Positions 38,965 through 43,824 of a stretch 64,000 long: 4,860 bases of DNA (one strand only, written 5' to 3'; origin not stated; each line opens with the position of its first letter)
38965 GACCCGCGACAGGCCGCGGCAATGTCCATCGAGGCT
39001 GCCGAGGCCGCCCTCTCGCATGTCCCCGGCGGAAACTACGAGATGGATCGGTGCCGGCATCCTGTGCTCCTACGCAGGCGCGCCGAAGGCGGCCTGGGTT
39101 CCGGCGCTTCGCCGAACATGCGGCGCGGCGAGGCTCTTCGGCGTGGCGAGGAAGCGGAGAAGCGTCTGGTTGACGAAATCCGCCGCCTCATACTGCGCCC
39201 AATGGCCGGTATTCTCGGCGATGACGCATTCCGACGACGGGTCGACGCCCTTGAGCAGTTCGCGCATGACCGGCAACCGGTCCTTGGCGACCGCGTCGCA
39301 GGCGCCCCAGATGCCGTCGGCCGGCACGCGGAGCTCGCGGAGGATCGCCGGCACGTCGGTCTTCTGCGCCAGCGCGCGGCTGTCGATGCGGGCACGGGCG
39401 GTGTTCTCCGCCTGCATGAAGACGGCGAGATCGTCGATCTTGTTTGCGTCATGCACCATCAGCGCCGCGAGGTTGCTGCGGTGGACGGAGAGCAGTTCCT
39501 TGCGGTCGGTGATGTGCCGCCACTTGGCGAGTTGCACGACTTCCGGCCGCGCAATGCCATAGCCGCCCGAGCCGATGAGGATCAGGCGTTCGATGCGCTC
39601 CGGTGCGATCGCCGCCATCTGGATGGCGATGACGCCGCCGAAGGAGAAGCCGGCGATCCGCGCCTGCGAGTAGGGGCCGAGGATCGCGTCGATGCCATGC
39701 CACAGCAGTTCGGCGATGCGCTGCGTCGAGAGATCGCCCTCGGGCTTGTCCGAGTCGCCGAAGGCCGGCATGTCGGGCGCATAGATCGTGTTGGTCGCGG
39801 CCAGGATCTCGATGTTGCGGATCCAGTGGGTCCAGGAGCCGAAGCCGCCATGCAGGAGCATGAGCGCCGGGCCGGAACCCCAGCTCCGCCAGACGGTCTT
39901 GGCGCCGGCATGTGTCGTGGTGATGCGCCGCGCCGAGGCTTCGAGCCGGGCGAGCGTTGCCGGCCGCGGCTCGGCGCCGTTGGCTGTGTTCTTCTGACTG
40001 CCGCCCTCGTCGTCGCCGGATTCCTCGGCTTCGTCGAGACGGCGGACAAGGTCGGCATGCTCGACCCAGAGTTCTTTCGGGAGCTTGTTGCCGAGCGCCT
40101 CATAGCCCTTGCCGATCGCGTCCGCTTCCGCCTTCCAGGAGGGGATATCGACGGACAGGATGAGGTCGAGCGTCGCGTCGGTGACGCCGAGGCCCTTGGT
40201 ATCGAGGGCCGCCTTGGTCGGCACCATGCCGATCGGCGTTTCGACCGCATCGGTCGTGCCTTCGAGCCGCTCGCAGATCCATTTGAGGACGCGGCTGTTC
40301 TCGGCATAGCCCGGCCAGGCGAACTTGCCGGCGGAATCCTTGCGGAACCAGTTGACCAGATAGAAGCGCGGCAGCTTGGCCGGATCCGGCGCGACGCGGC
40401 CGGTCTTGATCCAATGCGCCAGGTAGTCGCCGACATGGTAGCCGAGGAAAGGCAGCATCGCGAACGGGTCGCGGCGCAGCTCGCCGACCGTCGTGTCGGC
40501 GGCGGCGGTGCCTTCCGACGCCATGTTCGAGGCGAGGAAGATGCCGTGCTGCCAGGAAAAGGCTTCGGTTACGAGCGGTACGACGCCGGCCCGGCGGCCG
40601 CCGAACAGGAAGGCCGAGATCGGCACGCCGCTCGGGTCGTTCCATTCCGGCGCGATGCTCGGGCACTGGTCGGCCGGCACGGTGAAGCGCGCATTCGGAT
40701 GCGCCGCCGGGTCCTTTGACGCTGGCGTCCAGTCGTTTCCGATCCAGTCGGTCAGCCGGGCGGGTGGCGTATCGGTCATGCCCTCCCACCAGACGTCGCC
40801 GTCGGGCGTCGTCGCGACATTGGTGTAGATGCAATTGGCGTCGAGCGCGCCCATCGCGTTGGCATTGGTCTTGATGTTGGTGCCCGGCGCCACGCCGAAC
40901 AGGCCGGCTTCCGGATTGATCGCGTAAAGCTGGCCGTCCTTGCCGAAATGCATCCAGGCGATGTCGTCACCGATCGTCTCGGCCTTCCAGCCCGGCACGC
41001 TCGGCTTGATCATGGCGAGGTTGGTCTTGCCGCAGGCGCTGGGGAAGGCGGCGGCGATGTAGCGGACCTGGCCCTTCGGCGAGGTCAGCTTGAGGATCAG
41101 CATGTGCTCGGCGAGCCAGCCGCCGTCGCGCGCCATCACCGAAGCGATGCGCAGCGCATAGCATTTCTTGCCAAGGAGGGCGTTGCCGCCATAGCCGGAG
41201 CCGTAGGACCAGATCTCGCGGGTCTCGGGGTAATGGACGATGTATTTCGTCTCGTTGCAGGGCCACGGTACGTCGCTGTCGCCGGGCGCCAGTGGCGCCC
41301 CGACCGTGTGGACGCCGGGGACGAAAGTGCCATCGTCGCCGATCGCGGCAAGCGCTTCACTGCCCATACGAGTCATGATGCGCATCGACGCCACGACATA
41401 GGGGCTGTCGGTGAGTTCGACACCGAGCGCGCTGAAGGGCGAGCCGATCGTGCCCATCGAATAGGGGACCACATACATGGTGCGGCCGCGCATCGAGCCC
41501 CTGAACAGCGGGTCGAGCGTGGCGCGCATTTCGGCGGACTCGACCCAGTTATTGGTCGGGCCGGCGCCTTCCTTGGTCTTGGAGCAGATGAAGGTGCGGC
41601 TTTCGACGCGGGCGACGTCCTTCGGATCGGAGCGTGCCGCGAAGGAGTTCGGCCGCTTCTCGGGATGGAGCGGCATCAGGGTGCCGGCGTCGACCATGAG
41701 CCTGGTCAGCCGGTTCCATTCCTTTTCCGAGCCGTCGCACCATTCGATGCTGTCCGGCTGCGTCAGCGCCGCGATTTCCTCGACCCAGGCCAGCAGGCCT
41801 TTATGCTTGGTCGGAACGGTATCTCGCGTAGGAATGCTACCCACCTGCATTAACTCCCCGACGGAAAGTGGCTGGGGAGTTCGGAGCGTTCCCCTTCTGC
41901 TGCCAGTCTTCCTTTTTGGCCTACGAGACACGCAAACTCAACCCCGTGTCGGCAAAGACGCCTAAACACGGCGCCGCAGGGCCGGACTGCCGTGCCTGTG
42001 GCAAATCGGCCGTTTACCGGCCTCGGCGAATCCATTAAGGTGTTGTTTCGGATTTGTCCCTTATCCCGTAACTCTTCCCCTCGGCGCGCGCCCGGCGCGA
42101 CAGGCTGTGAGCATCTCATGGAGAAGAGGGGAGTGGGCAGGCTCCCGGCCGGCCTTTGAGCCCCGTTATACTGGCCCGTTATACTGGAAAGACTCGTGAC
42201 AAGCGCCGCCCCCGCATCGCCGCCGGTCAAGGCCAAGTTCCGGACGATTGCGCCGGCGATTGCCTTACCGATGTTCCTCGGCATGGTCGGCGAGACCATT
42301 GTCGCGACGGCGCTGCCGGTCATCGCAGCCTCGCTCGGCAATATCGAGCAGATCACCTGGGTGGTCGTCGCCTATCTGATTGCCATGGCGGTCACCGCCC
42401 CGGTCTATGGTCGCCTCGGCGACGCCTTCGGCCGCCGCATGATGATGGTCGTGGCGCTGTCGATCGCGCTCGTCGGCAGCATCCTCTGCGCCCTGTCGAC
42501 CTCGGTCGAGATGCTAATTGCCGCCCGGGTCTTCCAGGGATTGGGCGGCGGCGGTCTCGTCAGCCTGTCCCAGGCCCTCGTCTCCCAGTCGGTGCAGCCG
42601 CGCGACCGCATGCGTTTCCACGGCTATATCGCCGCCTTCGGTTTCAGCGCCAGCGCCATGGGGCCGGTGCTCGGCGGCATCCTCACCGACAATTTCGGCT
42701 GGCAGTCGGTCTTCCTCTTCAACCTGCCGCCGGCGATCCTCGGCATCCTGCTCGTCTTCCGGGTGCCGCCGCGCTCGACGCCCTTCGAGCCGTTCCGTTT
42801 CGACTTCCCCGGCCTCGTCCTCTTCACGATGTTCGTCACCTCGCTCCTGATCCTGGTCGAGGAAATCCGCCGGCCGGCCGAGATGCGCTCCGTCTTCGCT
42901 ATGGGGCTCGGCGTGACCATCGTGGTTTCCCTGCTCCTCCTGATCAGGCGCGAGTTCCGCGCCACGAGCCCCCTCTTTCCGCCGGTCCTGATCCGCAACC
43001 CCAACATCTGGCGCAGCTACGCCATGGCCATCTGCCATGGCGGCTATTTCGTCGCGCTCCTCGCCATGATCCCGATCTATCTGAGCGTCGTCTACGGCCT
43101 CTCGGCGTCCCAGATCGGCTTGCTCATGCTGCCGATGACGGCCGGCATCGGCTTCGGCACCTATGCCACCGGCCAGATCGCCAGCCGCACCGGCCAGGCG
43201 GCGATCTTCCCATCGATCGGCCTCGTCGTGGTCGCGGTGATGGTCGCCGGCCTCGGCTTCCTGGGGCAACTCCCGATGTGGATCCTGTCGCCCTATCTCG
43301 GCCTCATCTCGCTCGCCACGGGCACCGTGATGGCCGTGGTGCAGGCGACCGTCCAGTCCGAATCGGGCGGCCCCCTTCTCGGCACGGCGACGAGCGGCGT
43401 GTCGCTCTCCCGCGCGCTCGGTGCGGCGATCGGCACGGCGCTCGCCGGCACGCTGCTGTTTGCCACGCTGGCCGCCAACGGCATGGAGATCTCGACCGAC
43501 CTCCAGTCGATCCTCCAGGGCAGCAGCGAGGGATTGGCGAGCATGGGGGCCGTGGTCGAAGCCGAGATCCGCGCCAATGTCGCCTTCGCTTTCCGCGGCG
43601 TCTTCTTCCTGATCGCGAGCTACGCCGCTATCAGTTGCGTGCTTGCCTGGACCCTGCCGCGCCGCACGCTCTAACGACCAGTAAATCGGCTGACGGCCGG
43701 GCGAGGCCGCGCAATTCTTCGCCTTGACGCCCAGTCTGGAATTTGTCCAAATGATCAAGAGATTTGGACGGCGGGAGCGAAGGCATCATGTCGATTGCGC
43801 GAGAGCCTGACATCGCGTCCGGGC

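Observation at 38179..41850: GTP-type PEP carboxykinase fused to an alpha/beta hydrolase, co-transcribed with a bicupin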

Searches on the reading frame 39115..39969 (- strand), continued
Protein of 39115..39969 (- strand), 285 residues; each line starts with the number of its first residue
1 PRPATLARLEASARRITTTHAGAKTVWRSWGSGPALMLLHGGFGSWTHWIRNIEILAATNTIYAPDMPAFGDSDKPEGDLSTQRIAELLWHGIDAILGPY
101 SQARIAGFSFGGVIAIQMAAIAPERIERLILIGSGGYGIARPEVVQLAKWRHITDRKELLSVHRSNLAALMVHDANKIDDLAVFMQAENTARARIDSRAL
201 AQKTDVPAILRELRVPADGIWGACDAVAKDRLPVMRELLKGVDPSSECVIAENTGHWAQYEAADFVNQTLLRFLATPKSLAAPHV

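Call 39: search_protein_families(library=ncbifam, proteins=[P0476, P0125, P0130, P0171, P0209], max_evalue=1e-10)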
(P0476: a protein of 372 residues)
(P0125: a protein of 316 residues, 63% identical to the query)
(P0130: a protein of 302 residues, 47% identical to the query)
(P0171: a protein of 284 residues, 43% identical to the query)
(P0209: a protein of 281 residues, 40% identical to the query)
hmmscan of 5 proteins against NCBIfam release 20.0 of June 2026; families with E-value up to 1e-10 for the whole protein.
P0476 (372 aa): 3 families
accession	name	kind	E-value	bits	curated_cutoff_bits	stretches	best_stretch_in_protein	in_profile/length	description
NF051488.1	bifunc_PcaDC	exception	1e-17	64.3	390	1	125-365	10-249/375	bifunctional 3-oxoadipate enol-lactonase/4-carboxymuconolactone decarboxylase PcaDC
NF011457.0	PRK14875.1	equivalog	6.9e-16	58.2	307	1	110-232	115-235/372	acetoin dehydrogenase dihydrolipoyllysine-residue acetyltransferase subunit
TIGR02427.1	protocat_pcaD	equivalog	1.3e-12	47.6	255.85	0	123-221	8-105/251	3-oxoadipate enol-lactonase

P0125 (316 aa): 10 families
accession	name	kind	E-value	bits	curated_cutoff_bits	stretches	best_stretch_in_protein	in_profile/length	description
NF011457.0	PRK14875.1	equivalog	3e-25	89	307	1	36-285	125-370/372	acetoin dehydrogenase dihydrolipoyllysine-residue acetyltransferase subunit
NF051488.1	bifunc_PcaDC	exception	2.8e-20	72.8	390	1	43-297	12-264/375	bifunctional 3-oxoadipate enol-lactonase/4-carboxymuconolactone decarboxylase PcaDC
NF045632.1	hydroxlase_HsaD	equivalog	9.1e-18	64.2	400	1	42-149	33-142/290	4,5:9,10-diseco-3-hydroxy-5,9,17-trioxoandrosta-1(10),2-diene-4-oate hydrolase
NF050089.1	i_nPHAscl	equivalog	9.4e-16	57.7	300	1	43-170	18-147/288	intracellular short-chain-length polyhydroxyalkanoate depolymerase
TIGR02427.1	protocat_pcaD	equivalog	2.2e-14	53.5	255.85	0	55-143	25-111/251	3-oxoadipate enol-lactonase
TIGR01738.1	bioH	equivalog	3.2e-14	53.1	206.95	1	43-266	3-227/245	pimeloyl-ACP methyl ester esterase BioH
TIGR03695.1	menH_SHCHC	equivalog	7.5e-14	51.8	208.55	1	44-154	3-113/252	2-succinyl-6-hydroxy-2,4-cyclohexadiene-1-carboxylate synthase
TIGR03343.1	biphenyl_bphD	equivalog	2.2e-13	50.1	462.15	1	41-278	28-274/282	2-hydroxy-6-oxo-6-phenylhexa-2,4-dienoate hydrolase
NF002043.0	PRK00870.1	subfamily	3.4e-13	49.7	265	0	43-174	46-178/302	haloalkane dehalogenase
NF007954.0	PRK10673.1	equivalog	5.6e-11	42.2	399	0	46-143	19-113/255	esterase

P0130 (302 aa): 7 families
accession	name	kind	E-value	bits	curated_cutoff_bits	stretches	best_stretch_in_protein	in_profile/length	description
NF011457.0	PRK14875.1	equivalog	1.9e-22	79.7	307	1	33-139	130-234/372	acetoin dehydrogenase dihydrolipoyllysine-residue acetyltransferase subunit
NF051488.1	bifunc_PcaDC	exception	1.6e-16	60.5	390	1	36-280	12-254/375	bifunctional 3-oxoadipate enol-lactonase/4-carboxymuconolactone decarboxylase PcaDC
NF045632.1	hydroxlase_HsaD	equivalog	1.6e-16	60.1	400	1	35-139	34-140/290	4,5:9,10-diseco-3-hydroxy-5,9,17-trioxoandrosta-1(10),2-diene-4-oate hydrolase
TIGR03695.1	menH_SHCHC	equivalog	5.2e-15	55.6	208.55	1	36-136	3-104/252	2-succinyl-6-hydroxy-2,4-cyclohexadiene-1-carboxylate synthase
TIGR03343.1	biphenyl_bphD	equivalog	2.5e-14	53.2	462.15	0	33-139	28-137/282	2-hydroxy-6-oxo-6-phenylhexa-2,4-dienoate hydrolase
TIGR02427.1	protocat_pcaD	equivalog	3.1e-13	49.7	255.85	1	35-276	12-250/251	3-oxoadipate enol-lactonase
NF050089.1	i_nPHAscl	equivalog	7.7e-12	44.9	300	1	35-140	18-121/288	intracellular short-chain-length polyhydroxyalkanoate depolymerase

P0171 (284 aa): 7 families
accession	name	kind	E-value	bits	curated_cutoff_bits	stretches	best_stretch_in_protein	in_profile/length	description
NF011457.0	PRK14875.1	equivalog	4.2e-26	91.8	307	1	32-282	119-368/372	acetoin dehydrogenase dihydrolipoyllysine-residue acetyltransferase subunit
NF051488.1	bifunc_PcaDC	exception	9.7e-18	64.4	390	1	44-283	12-250/375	bifunctional 3-oxoadipate enol-lactonase/4-carboxymuconolactone decarboxylase PcaDC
TIGR03695.1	menH_SHCHC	equivalog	3.3e-17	62.8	208.55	1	44-154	3-113/252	2-succinyl-6-hydroxy-2,4-cyclohexadiene-1-carboxylate synthase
NF045632.1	hydroxlase_HsaD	equivalog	1.3e-15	57.2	400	1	42-150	33-143/290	4,5:9,10-diseco-3-hydroxy-5,9,17-trioxoandrosta-1(10),2-diene-4-oate hydrolase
TIGR03343.1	biphenyl_bphD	equivalog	2.3e-15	56.5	462.15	1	39-149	26-139/282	2-hydroxy-6-oxo-6-phenylhexa-2,4-dienoate hydrolase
TIGR01738.1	bioH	equivalog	1.4e-14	54.4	206.95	1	44-237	5-202/245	pimeloyl-ACP methyl ester esterase BioH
NF002043.0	PRK00870.1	subfamily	4.5e-13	49.3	265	1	42-170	45-175/302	haloalkane dehalogenase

P0209 (281 aa): 7 families
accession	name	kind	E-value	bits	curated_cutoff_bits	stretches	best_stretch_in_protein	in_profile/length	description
NF011457.0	PRK14875.1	equivalog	9.1e-22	77.5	307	1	32-279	123-369/372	acetoin dehydrogenase dihydrolipoyllysine-residue acetyltransferase subunit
NF051488.1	bifunc_PcaDC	exception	1.5e-17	63.8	390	1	39-278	12-249/375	bifunctional 3-oxoadipate enol-lactonase/4-carboxymuconolactone decarboxylase PcaDC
NF045632.1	hydroxlase_HsaD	equivalog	1.6e-15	56.8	400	0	39-145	34-142/290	4,5:9,10-diseco-3-hydroxy-5,9,17-trioxoandrosta-1(10),2-diene-4-oate hydrolase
TIGR03695.1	menH_SHCHC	equivalog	1.1e-14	54.5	208.55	1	39-165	2-128/252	2-succinyl-6-hydroxy-2,4-cyclohexadiene-1-carboxylate synthase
TIGR02427.1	protocat_pcaD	equivalog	3.2e-13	49.6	255.85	0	40-139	13-111/251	3-oxoadipate enol-lactonase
TIGR03343.1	biphenyl_bphD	equivalog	4.3e-13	49.1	462.15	0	37-145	28-139/282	2-hydroxy-6-oxo-6-phenylhexa-2,4-dienoate hydrolase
TIGR03056.1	bchO_mg_che_rel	equivalog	5.6e-12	45.2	172.55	1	30-278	15-276/278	alpha/beta fold hydrolase BchO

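Call 67: find_related_loci(query=A7, collection=metagenome_contigs, flank=10000)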
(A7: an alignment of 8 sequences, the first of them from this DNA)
Query A7 (285 aa) in metagenome_contigs; peptide patterns used: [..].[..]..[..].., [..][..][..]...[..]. (x = any residue, [..] = any of these).
585 stretches matched a pattern; 205 encode a relative of the query (tblastn E <= 1e-3); the best 80 are kept; 80 distinct loci.
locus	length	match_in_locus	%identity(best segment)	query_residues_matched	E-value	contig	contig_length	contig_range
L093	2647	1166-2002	66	1-279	7e-137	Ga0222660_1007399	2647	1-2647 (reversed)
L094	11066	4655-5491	68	1-279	7e-130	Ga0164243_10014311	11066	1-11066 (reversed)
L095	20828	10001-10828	64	3-278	3e-127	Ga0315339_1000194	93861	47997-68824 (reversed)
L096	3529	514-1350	64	1-279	1e-128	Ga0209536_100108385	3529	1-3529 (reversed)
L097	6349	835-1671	66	1-279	2e-123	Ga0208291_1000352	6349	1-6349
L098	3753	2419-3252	63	1-278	1e-123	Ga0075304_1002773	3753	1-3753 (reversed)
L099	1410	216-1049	62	1-278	4e-125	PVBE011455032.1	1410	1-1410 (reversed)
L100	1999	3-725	67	48-285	2e-117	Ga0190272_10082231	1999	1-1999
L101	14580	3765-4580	41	4-277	1e-61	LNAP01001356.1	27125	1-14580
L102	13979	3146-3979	39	5-283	5e-61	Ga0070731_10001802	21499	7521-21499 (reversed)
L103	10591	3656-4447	40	11-274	3e-60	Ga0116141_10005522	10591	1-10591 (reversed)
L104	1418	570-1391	40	6-271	3e-62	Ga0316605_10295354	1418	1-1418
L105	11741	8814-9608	39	4-270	3e-57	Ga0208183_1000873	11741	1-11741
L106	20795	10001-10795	39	4-270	3e-57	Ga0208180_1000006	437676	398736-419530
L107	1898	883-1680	39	9-275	2e-58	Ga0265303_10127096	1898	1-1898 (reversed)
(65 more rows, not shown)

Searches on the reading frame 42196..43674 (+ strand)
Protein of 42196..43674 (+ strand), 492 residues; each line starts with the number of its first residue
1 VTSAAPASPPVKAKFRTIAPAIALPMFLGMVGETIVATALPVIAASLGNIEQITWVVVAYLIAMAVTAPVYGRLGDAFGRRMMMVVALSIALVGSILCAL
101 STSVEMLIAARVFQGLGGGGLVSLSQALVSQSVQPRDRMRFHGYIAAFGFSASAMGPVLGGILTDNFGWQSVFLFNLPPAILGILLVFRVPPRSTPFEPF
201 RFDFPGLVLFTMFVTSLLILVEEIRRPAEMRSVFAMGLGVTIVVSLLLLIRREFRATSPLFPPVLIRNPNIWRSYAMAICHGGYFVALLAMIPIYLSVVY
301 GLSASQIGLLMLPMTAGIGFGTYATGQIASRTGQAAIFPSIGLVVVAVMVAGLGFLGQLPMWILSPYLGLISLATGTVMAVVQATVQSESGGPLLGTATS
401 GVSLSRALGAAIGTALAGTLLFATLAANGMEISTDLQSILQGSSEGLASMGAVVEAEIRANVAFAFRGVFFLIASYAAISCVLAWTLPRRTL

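Call 65: search_protein_families(library=pfam, proteins=[window:42196-43674:+], max_evalue=0.001)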
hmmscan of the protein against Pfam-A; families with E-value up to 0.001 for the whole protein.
window:42196-43674:+ (492 aa): 3 families
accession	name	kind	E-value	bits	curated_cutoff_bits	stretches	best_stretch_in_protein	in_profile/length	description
PF07690.21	MFS_1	-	4.3e-50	171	33.4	1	26-414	5-347/347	Major Facilitator Superfamily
PF00083.30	Sugar_tr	-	2.9e-12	46.7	22.3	1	52-192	47-195/452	Sugar (and other) transporter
PF06609.19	TRI12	-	0.00012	21.2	23.2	1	35-459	62-500/599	Fungal trichothecene efflux pump (TRI12)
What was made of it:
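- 42196..43674 (+): Divergently transcribed MFS transporter (492 aa), a syntenic neighbour in every related locus that includes upstream sequence. Pfam MFS_1 (call 65).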
